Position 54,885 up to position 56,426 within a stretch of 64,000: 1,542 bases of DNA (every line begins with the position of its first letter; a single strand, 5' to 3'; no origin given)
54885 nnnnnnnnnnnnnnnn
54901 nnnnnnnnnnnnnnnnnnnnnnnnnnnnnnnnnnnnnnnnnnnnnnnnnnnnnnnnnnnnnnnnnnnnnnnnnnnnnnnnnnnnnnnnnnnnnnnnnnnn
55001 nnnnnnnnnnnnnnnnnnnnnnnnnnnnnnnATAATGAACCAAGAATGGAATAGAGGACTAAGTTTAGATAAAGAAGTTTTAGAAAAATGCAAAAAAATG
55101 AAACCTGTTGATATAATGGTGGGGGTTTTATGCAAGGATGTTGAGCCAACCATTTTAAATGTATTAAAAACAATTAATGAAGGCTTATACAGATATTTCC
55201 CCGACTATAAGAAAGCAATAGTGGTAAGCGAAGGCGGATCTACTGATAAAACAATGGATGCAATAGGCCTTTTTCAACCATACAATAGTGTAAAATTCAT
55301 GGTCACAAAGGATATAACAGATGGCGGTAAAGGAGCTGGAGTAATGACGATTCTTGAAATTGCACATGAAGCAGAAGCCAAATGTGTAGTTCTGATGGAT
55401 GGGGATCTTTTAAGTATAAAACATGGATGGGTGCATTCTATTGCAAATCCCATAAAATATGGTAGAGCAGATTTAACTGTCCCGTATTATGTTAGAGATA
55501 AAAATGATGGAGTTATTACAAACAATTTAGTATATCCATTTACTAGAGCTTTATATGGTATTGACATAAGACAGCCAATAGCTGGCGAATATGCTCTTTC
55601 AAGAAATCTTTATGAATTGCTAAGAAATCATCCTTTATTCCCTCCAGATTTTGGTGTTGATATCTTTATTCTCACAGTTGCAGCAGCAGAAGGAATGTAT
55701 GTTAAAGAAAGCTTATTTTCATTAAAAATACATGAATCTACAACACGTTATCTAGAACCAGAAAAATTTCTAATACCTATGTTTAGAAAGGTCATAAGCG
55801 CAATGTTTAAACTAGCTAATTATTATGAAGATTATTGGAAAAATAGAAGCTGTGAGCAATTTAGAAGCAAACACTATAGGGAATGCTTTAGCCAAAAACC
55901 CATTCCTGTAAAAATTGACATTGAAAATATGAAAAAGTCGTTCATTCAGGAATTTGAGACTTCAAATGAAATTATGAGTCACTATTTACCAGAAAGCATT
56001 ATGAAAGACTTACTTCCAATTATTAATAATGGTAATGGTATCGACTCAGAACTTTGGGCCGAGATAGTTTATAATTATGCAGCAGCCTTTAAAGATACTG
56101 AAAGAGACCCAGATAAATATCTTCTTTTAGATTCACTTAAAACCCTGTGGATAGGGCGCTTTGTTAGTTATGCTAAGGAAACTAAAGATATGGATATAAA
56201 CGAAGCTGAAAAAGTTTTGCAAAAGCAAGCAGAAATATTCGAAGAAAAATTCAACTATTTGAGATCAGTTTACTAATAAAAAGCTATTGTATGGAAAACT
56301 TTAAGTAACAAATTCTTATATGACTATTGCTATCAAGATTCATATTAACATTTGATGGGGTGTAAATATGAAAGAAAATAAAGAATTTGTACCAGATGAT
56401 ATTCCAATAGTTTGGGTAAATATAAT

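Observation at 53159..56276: HAD phosphatase followed by two tandem GpgS/MpgS-like glycosyltransferases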

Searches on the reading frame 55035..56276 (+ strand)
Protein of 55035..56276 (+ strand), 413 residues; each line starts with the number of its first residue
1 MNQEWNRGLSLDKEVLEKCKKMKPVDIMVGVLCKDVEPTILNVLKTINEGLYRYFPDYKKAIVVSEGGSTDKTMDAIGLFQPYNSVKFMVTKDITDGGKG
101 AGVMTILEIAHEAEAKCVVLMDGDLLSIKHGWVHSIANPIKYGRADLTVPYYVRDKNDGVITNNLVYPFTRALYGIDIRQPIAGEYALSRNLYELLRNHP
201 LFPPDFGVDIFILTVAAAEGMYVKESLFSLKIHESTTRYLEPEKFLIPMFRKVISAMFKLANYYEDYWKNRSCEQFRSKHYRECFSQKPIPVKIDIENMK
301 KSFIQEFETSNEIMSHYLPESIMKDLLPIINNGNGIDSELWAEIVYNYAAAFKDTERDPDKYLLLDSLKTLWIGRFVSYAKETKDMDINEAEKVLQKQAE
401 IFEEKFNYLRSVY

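Call 3: search_protein_families(library=pfam, proteins=[window:55035-56276:+], max_evalue=0.1)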
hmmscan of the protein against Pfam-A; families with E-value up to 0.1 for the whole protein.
window:55035-56276:+ (413 aa): 2 families
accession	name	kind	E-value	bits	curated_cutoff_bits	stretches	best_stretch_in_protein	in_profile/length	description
PF00535.33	Glycos_transf_2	-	7.1e-06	26.5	23.3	1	31-157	4-120/168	Glycosyl transferase family 2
PF21969.2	MGS_GT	-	1.8e-05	24.8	27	1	96-227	73-210/239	Mannosylglycerate synthase, GT domain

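Call 4: search_protein_families(library=ncbifam, proteins=[window:55035-56276:+], max_evalue=0.1)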
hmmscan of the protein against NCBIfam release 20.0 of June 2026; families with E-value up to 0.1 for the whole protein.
window:55035-56276:+ (413 aa): 4 families
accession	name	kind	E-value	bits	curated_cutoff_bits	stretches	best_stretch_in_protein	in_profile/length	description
NF010496.0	PRK13915.1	equivalog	6.7e-09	35.2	262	1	14-213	22-223/307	glucosyl-3-phosphoglycerate synthase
TIGR04182.1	glyco_TIGR04182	equivalog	0.0016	17.8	325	1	42-190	10-153/293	S-layer glycoprotein N-glycosyltransferase AglJ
NF047588.1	GlcsyltransPgfSStrep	equivalog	0.0043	16.3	500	1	42-126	18-97/308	glycosyltransferase PgfS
NF010747.0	PRK14149.1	equivalog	0.034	13.7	176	1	274-331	46-97/191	nucleotide exchange factor GrpE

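Call 6: search_solved_structures(query=window:55035-56276:+, max_evalue=0.1, show_alignments=2)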
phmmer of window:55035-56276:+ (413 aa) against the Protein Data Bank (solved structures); distinct sequences matched with E-value up to 0.1: 1.
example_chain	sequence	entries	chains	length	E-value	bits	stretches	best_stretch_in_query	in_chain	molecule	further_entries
3ckj_A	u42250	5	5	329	0.1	14.4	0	4-214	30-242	Putative uncharacterized protein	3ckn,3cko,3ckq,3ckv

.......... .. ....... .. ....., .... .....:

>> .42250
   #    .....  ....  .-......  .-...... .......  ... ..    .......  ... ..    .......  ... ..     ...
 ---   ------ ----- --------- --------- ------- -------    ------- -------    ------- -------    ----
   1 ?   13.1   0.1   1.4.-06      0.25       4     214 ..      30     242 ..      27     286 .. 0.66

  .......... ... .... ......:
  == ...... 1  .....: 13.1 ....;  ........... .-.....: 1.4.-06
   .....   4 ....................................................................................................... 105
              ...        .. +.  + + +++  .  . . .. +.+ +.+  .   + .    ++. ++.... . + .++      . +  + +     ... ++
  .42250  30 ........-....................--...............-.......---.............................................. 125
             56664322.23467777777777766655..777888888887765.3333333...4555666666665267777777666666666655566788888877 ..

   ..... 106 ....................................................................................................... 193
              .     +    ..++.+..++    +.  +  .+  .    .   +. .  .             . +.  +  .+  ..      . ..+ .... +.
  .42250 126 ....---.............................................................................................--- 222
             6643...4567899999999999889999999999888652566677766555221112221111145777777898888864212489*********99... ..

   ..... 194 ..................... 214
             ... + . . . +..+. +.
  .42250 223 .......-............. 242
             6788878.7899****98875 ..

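Call 9: find_homologous_proteins(query=window:55035-56276:+)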
Query window:55035-56276:+ (413 aa): 596 proteins with E <= 0.001 among 2998 candidates; the best 120 are listed.
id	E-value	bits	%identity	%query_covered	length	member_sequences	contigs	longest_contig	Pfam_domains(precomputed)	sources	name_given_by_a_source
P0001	8.8e-280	945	100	100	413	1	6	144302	PF00535.33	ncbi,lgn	-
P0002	1.4e-239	813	84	100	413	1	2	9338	PF00535.33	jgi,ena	-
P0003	5.3e-239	811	84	100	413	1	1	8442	PF00535.33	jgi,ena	-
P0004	1.7e-236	802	84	100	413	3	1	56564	PF00535.33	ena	-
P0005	4.9e-234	794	83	100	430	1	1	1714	PF21969.3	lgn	-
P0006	4.1e-228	775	81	100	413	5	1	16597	PF21969.3,PF00535.33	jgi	jgi:glucosylglycerate synthase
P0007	6.7e-228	774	81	100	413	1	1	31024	PF21969.3,PF00535.33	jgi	-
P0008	1.8e-225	766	81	100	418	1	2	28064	PF00535.33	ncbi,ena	-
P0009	3.1e-225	765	80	100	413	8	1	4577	PF00535.33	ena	-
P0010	3.4e-225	765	80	100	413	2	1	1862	PF00535.33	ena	-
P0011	5.6e-224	761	79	100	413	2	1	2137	PF00535.33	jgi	-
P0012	7.7e-224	761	79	100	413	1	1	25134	PF21969.3,PF00535.33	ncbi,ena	-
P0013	1.7e-223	760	79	100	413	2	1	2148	-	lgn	-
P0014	1.4e-222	757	79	100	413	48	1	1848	PF00535.33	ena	-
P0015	6.5e-222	754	79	100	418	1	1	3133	PF00535.33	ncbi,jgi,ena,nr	ncbi:MAG: glycosyl transferase family 2 [Thermoplasmata archaeon]|nr:MAG: glycosyl transferase famil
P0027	3.1e-213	726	76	100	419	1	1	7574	PF21969.3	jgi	-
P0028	2.0e-212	723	76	100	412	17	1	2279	PF21969.3,PF00535.33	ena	-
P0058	5.4e-208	709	73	100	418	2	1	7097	PF21969.3,PF00535.33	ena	-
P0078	1.2e-205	701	74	100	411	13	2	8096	PF21969.3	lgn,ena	-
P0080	1.7e-205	700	72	100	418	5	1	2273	PF21969.3,PF00535.33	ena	-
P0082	2.1e-205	700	74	100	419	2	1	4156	PF21969.3,PF00535.33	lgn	-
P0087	6.0e-205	699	75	100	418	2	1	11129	PF21969.3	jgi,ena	-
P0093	1.7e-204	697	74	100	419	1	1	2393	PF21969.3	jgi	jgi:glucosylglycerate synthase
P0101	5.5e-204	695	71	100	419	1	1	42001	PF21969.3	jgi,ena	-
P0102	6.3e-204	695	73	100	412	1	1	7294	PF21969.3,PF00535.33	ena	-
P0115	7.9e-203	692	74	100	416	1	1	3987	PF21969.3,PF00535.33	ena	-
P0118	1.2e-202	691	73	100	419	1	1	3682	PF21969.3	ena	-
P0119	1.3e-202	691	73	100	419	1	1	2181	PF21969.3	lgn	-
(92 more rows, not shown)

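Call 13: find_encoding_contigs(protein=P0001, flank=8000, max_places=4)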
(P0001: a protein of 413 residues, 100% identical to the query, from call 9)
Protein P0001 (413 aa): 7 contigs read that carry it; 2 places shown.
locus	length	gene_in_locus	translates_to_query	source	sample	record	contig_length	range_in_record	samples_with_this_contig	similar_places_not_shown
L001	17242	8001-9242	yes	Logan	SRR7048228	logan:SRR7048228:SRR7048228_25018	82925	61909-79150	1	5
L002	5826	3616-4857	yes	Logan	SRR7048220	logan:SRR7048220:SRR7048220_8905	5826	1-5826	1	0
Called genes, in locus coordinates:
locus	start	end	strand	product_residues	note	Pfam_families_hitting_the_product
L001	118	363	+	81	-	-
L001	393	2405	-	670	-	PF13229:Beta_helix, PF05048:NosD, PF13229:Beta_helix, PF18911:PKD_4, PF00801:PKD (weak), PF00801:PKD, PF18911:PKD_4, PF18911:PKD_4, +2 more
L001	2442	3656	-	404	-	PF05048:NosD, PF13229:Beta_helix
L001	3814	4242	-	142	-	-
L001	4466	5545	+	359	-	PF04104:DNA_primase_lrg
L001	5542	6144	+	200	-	PF01712:dNK, PF02223:Thymidylate_kin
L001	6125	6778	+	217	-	PF06888:Put_Phosphatase (weak), PF12710:HAD, PF13419:HAD_2 (faint), PF00702:Hydrolase, PF08282:Hydrolase_3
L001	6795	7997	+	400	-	-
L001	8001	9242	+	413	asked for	PF00535:Glycos_transf_2 (weak)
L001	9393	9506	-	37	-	-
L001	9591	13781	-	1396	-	PF00136:DNA_pol_B (faint), PF14890:Intein_splicing, PF14528:LAGLIDADG_3 (faint)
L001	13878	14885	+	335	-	PF00850:Hist_deacetyl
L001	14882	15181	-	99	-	-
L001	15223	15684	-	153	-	PF01467:CTP_transf_like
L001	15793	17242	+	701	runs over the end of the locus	PF05048:NosD, PF13229:Beta_helix, PF05048:NosD, PF13229:Beta_helix, PF00801:PKD, PF18911:PKD_4, PF22352:K319L-like_PKD, PF00801:PKD, +4 more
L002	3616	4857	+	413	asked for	PF00535:Glycos_transf_2 (weak)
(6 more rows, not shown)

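Call 19: search_protein_families(library=pfam, proteins=[window:55035-56276:+], max_evalue=10)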
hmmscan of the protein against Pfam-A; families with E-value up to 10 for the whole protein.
window:55035-56276:+ (413 aa): 2 families
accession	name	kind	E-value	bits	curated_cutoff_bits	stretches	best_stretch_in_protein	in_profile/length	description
PF00535.33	Glycos_transf_2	-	7.1e-06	26.5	23.3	1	31-157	4-120/168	Glycosyl transferase family 2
PF21969.2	MGS_GT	-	1.8e-05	24.8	27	1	96-227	73-210/239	Mannosylglycerate synthase, GT domain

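Call 20: search_protein_representatives(protein=window:55035-56276:+)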
Query: 413 residues. Proteins with E-value up to 0.001 (for the whole library): 1330; up to 1e-10: 790; up to 1e-30: 164. The best 150 are listed.
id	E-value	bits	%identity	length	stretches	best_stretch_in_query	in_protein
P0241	1.0e-169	580.9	61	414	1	1-413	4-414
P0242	8.3e-127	439.6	72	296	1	13-273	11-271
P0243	3.6e-108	378.2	56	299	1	114-413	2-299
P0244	2.3e-107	375.5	45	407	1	11-410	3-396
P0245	1.3e-93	330.3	66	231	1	23-244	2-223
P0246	1.0e-81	291.0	40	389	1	20-408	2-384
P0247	4.6e-80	285.6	26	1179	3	24-406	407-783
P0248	9.4e-76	271.4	36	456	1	17-405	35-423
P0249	5.0e-73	262.5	40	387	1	21-404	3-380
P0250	1.7e-72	260.8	36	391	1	26-413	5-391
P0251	9.8e-72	258.2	38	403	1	17-399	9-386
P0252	1.6e-69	250.9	52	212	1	201-413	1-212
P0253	9.3e-67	241.8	36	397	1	21-401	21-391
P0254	3.4e-63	230.1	42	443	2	24-269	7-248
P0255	8.2e-63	228.8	38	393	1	26-404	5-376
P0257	6.3e-61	222.6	31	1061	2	11-406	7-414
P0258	1.0e-60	221.9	38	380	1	22-405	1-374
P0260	2.2e-58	214.3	34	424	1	16-410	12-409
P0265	1.0e-56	208.8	32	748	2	8-407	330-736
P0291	5.2e-48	180.1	34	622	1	18-404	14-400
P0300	1.2e-45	172.4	35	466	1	23-392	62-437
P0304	3.6e-45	170.7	29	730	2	20-409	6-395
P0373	4.7e-34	134.1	35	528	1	11-276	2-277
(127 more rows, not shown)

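Call 21: search_protein_families(library=pfam, proteins=[P0247, P0257, P0265, P0304, P0291, P0373], max_evalue=0.001)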
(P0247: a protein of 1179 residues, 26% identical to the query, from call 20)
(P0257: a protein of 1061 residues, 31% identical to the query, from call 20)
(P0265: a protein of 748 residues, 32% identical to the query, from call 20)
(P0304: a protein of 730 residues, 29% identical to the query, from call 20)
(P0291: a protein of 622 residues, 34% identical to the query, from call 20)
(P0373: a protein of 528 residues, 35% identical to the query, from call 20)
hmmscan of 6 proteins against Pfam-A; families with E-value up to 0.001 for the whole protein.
P0247 (1179 aa): 3 families
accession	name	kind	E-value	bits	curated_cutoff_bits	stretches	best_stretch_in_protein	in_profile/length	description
PF21969.2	MGS_GT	-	2.2e-29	103.1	27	3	476-616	72-218/239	Mannosylglycerate synthase, GT domain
PF00535.33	Glycos_transf_2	-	4.3e-15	56.5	23.3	1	412-547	2-130/168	Glycosyl transferase family 2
PF11111.15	CENP-M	-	5.4e-05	23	25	0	12-90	54-131/174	Centromere protein M (CENP-M)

P0257 (1061 aa): 2 families
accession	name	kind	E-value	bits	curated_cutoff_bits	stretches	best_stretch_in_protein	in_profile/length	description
PF00535.33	Glycos_transf_2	-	3.7e-17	63.2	23.3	1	774-910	2-131/168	Glycosyl transferase family 2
PF00582.32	Usp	-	3.9e-15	57.1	24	2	459-589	4-141/141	Universal stress protein family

P0265 (748 aa): 2 families
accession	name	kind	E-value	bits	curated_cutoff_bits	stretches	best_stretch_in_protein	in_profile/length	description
PF00535.33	Glycos_transf_2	-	2e-23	83.6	23.3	2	44-155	2-107/168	Glycosyl transferase family 2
PF21969.2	MGS_GT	-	2.4e-09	37.5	27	1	424-577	70-230/239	Mannosylglycerate synthase, GT domain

P0304 (730 aa): 1 family
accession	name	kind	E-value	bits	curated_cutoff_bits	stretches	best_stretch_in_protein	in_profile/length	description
PF00535.33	Glycos_transf_2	-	2.7e-22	79.9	23.3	2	440-574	3-129/168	Glycosyl transferase family 2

P0291 (622 aa): 4 families
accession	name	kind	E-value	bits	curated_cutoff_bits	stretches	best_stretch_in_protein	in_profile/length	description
PF02254.24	TrkA_N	-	7.6e-18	65.4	23.8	1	430-521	1-93/116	TrkA-N domain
PF00535.33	Glycos_transf_2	-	2.5e-09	37.7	23.3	1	25-160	2-126/168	Glycosyl transferase family 2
PF21969.2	MGS_GT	-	7.3e-08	32.6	27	1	95-238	75-222/239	Mannosylglycerate synthase, GT domain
PF13641.12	Glyco_tranf_2_3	-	1.3e-05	25.8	27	1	23-223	3-201/230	Glycosyltransferase like family 2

P0373 (528 aa): 2 families
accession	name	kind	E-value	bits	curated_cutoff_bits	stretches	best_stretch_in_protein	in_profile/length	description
PF00535.33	Glycos_transf_2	-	2.4e-07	31.3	23.3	1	20-167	2-128/168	Glycosyl transferase family 2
PF21969.2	MGS_GT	-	0.00042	20.3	27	1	99-254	74-233/239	Mannosylglycerate synthase, GT domain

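Call 22: search_protein_families(library=ncbifam, proteins=[P0247, P0257, P0265, P0304, P0291, P0244, P0246, P0250, P0260, P0300], max_evalue=0.001)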
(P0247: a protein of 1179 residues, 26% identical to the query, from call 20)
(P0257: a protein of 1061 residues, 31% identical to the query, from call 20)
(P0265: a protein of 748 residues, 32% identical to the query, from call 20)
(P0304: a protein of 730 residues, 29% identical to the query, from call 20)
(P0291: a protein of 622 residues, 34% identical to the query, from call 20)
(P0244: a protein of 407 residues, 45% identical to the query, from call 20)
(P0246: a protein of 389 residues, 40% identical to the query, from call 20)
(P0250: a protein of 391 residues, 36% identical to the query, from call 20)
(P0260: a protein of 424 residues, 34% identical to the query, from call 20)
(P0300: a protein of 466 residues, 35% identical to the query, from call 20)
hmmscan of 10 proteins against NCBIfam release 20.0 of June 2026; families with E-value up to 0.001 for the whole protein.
P0247 (1179 aa): 3 families
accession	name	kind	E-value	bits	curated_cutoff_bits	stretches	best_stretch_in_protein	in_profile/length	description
NF010496.0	PRK13915.1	equivalog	5.1e-32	111.2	262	3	401-642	24-273/307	glucosyl-3-phosphoglycerate synthase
NF041865.1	EpsU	equivalog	6.9e-23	81.3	700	3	788-921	36-161/394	exopolysaccharide biosynthesis GT2 family glycosyltransferase EpsU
TIGR04182.1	glyco_TIGR04182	equivalog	5.3e-11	42.4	325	1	409-547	1-124/293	S-layer glycoprotein N-glycosyltransferase AglJ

P0257 (1061 aa): 7 families
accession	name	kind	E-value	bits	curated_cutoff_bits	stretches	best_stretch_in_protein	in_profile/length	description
NF010496.0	PRK13915.1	equivalog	7.2e-125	416.1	262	2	741-1054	5-306/307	glucosyl-3-phosphoglycerate synthase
TIGR04182.1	glyco_TIGR04182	equivalog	9.6e-12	44.9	325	1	776-884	6-99/293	S-layer glycoprotein N-glycosyltransferase AglJ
TIGR03937.1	PgaC_IcaA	equivalog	1.1e-08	34.4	422.3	1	758-893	33-161/407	poly-beta-1,6-N-acetyl-D-glucosamine synthase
NF040724.1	GpgS_Meth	equivalog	3.2e-08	32.8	700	1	839-1017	117-309/402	glucosyl-3-phosphoglycerate synthase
TIGR04283.1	glyco_like_mftF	equivalog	6.2e-07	29.2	182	1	773-831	2-56/221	TIGR04283 family arsenosugar biosynthesis glycosyltransferase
NF045692.1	OglycostaseCruG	equivalog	2.8e-05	23.2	600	0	771-821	42-88/386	2'-O-glycosyltransferase CruG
NF058614.1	PPMAGASynPpgS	equivalog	4.1e-05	23.1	370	1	776-835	6-58/226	polyprenyl-phospho-N-acetylgalactosaminyl synthase PpgS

P0265 (748 aa): 12 families
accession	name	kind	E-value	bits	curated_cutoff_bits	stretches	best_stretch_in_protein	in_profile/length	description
NF010496.0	PRK13915.1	equivalog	2.6e-131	437.3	262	2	11-323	5-306/307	glucosyl-3-phosphoglycerate synthase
TIGR04182.1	glyco_TIGR04182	equivalog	1e-19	71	325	2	46-260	6-201/293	S-layer glycoprotein N-glycosyltransferase AglJ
NF040724.1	GpgS_Meth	equivalog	3.8e-12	45.8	700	1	110-292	118-314/402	glucosyl-3-phosphoglycerate synthase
TIGR03937.1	PgaC_IcaA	equivalog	1.5e-10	40.6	422.3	1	31-160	36-158/407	poly-beta-1,6-N-acetyl-D-glucosamine synthase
TIGR04283.1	glyco_like_mftF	equivalog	3.4e-08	33.4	182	1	43-101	2-56/221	TIGR04283 family arsenosugar biosynthesis glycosyltransferase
NF041865.1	EpsU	equivalog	3.1e-07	29.7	700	0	332-454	30-134/394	exopolysaccharide biosynthesis GT2 family glycosyltransferase EpsU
TIGR03469.1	HpnB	hypoth_equivalog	3.8e-06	26.2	379.25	0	43-105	47-106/386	hopene-associated glycosyltransferase HpnB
NF041391.1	DPhHxTase_Halo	equivalog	1.2e-05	24.4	375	0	48-136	3-78/213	dolichyl-phosphate hexose transferase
NF047588.1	GlcsyltransPgfSStrep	equivalog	1.4e-05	24.5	500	0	42-139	3-98/308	glycosyltransferase PgfS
NF058614.1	PPMAGASynPpgS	equivalog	2.4e-05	23.8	370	0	46-102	6-55/226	polyprenyl-phospho-N-acetylgalactosaminyl synthase PpgS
NF047683.1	TeichurnBiosyTuaG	equivalog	9e-05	22.2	400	0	38-94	4-56/252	teichuronic acid biosynthesis protein TuaG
NF038302.1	EPS_HpsE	equivalog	0.00011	21.3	300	0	42-136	3-96/307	hormogonium polysaccharide biosynthesis glycosyltransferase HpsE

P0304 (730 aa): 10 families
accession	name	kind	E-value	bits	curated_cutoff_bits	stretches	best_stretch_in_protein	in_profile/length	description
NF010496.0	PRK13915.1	equivalog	5.4e-119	396.8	262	2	406-712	5-306/307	glucosyl-3-phosphoglycerate synthase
TIGR04182.1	glyco_TIGR04182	equivalog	5.5e-17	62.1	325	2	439-550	4-99/293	S-layer glycoprotein N-glycosyltransferase AglJ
NF040724.1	GpgS_Meth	equivalog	1e-12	47.6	700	1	501-657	113-278/402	glucosyl-3-phosphoglycerate synthase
TIGR04283.1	glyco_like_mftF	equivalog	3.6e-10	39.8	182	1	441-497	5-58/221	TIGR04283 family arsenosugar biosynthesis glycosyltransferase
NF007986.1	PRK10714.1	equivalog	6.4e-08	32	529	1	14-168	9-154/316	undecaprenyl-phosphate 4-deoxy-4-formamido-L-arabinose transferase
NF045692.1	OglycostaseCruG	equivalog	2.2e-07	30.1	600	0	436-535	42-140/386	2'-O-glycosyltransferase CruG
TIGR03469.1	HpnB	hypoth_equivalog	7.9e-07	28.4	379.25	0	6-135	39-169/386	hopene-associated glycosyltransferase HpnB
NF038302.1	EPS_HpsE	equivalog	1.5e-06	27.4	300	1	438-490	4-56/307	hormogonium polysaccharide biosynthesis glycosyltransferase HpsE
TIGR04195.1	S_glycosyl_SunS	equivalog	6.2e-06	25.3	350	1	411-487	31-103/421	SunS family peptide S-glycosyltransferase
NF058614.1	PPMAGASynPpgS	equivalog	0.00079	18.9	370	0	14-135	3-110/226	polyprenyl-phospho-N-acetylgalactosaminyl synthase PpgS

P0291 (622 aa): 13 families
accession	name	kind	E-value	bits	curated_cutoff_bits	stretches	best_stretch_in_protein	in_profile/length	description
NF010496.0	PRK13915.1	equivalog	3e-19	69.2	262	1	19-261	29-272/307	glucosyl-3-phosphoglycerate synthase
NF007039.0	PRK09496.3-2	equivalog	7.9e-13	48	293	1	430-513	3-88/446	Trk system potassium transporter TrkA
NF007032.0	PRK09496.1-4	equivalog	1.2e-09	37.7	309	1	430-519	3-94/457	Trk system potassium transporter TrkA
NF007031.0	PRK09496.1-2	equivalog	1e-08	34.7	289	1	430-518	3-93/458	Trk system potassium transporter TrkA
NF007043.0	PRK09496.3-6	equivalog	1.3e-08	34.1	384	1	430-521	3-93/445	Trk system potassium transporter TrkA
NF007034.0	PRK09496.2-1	subfamily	6.3e-08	31.9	344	1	430-511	3-85/445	Trk system potassium transporter TrkA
NF007030.0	PRK09496.1-1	equivalog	7.2e-08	31.5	371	1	430-518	3-93/458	Trk system potassium transporter TrkA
NF007036.0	PRK09496.2-3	subfamily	7.8e-08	31.5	407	1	430-508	3-80/448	Trk system potassium transporter TrkA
TIGR04182.1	glyco_TIGR04182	equivalog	1.4e-07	31.2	325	1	22-222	1-182/293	S-layer glycoprotein N-glycosyltransferase AglJ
NF007041.0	PRK09496.3-4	equivalog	2.3e-05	23.3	386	1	430-518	3-92/450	Trk system potassium transporter TrkA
NF007038.0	PRK09496.2-6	equivalog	4.5e-05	22.4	374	1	430-516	3-90/445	Trk system potassium transporter TrkA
NF047588.1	GlcsyltransPgfSStrep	equivalog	0.00012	21.4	500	1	24-195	4-169/308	glycosyltransferase PgfS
NF007042.0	PRK09496.3-5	equivalog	0.00021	20.1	467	1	430-512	3-87/466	Trk system potassium transporter TrkA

P0244 (407 aa): 2 families
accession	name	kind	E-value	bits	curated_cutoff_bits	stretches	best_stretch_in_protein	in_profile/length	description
NF010496.0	PRK13915.1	equivalog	1.6e-16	60.3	262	1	17-251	31-266/307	glucosyl-3-phosphoglycerate synthase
TIGR04182.1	glyco_TIGR04182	equivalog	3e-09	36.7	325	1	19-236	2-206/293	S-layer glycoprotein N-glycosyltransferase AglJ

P0246 (389 aa): 2 families
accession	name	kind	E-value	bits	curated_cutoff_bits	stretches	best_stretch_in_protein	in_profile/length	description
NF010496.0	PRK13915.1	equivalog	1.5e-12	47.3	262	1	11-218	35-248/307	glucosyl-3-phosphoglycerate synthase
TIGR04182.1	glyco_TIGR04182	equivalog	3.6e-06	26.6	325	1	10-208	3-186/293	S-layer glycoprotein N-glycosyltransferase AglJ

P0250 (391 aa): 7 families
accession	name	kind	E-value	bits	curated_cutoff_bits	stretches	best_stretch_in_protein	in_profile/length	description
NF010496.0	PRK13915.1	equivalog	3.3e-17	62.6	262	1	4-188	31-219/307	glucosyl-3-phosphoglycerate synthase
TIGR04182.1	glyco_TIGR04182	equivalog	5.3e-09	35.9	325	1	6-202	2-183/293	S-layer glycoprotein N-glycosyltransferase AglJ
TIGR04283.1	glyco_like_mftF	equivalog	1.6e-05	24.7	182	1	8-79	3-61/221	TIGR04283 family arsenosugar biosynthesis glycosyltransferase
NF047588.1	GlcsyltransPgfSStrep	equivalog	3.9e-05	23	500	1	6-113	3-104/308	glycosyltransferase PgfS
TIGR04242.1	nodulat_NodC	equivalog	9.8e-05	21.5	550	1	8-105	52-143/395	chitooligosaccharide synthase NodC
NF038302.1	EPS_HpsE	equivalog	0.00012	21.2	300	1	6-112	3-104/307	hormogonium polysaccharide biosynthesis glycosyltransferase HpsE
NF058614.1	PPMAGASynPpgS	equivalog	0.00016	21.2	370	1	8-98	4-81/226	polyprenyl-phospho-N-acetylgalactosaminyl synthase PpgS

P0260 (424 aa): 2 families
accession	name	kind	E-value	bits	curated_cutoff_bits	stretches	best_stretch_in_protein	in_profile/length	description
NF010496.0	PRK13915.1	equivalog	1.3e-20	73.7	262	1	7-257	17-272/307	glucosyl-3-phosphoglycerate synthase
TIGR04182.1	glyco_TIGR04182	equivalog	1.8e-08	34.2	325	1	22-137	1-101/293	S-layer glycoprotein N-glycosyltransferase AglJ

P0300 (466 aa): 1 family
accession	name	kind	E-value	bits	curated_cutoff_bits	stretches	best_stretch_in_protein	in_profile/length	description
NF010496.0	PRK13915.1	equivalog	2.8e-15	56.2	262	1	63-299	30-265/307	glucosyl-3-phosphoglycerate synthase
